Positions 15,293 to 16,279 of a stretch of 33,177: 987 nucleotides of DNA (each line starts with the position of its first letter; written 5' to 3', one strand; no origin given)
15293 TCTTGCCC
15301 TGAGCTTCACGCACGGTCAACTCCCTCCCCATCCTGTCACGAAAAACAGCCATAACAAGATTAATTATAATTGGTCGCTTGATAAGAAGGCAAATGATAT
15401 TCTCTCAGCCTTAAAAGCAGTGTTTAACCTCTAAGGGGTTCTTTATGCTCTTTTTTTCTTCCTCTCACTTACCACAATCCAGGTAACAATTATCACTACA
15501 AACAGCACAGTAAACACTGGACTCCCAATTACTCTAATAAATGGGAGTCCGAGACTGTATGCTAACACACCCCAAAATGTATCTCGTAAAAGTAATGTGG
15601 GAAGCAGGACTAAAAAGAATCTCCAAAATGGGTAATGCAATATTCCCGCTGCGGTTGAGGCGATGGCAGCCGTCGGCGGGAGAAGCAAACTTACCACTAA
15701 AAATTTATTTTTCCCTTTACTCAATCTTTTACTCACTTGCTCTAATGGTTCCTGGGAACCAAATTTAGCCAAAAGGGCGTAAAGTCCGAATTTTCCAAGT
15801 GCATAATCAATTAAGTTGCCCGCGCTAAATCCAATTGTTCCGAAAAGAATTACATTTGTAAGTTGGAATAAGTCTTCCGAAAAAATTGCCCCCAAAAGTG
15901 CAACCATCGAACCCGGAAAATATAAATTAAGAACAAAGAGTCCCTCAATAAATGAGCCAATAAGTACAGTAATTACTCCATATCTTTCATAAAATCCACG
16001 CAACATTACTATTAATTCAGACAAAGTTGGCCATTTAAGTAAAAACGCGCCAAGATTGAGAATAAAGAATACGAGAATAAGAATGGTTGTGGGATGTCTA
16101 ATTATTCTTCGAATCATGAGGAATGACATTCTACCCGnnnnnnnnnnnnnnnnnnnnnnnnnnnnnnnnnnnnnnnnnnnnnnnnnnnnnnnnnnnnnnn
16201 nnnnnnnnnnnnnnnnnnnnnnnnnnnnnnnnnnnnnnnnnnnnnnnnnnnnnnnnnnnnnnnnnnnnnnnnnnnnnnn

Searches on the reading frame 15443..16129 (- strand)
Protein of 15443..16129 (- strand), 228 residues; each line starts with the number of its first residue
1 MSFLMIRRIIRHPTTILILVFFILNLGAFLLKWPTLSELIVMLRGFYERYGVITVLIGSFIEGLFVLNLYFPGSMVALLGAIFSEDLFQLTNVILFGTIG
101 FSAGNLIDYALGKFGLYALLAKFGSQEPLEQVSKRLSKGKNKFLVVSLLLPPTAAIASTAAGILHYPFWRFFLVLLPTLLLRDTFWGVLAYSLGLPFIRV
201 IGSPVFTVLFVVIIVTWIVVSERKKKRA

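Call 10: search_protein_families(library=pfam, proteins=[window:15443-16129:-])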
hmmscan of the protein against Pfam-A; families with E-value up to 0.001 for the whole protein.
window:15443-16129:- (228 aa): 1 family
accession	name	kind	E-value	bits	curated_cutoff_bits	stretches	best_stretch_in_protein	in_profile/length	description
PF09335.16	VTT_dom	-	1.1e-11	45.7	33.9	1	72-176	2-107/123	VTT domain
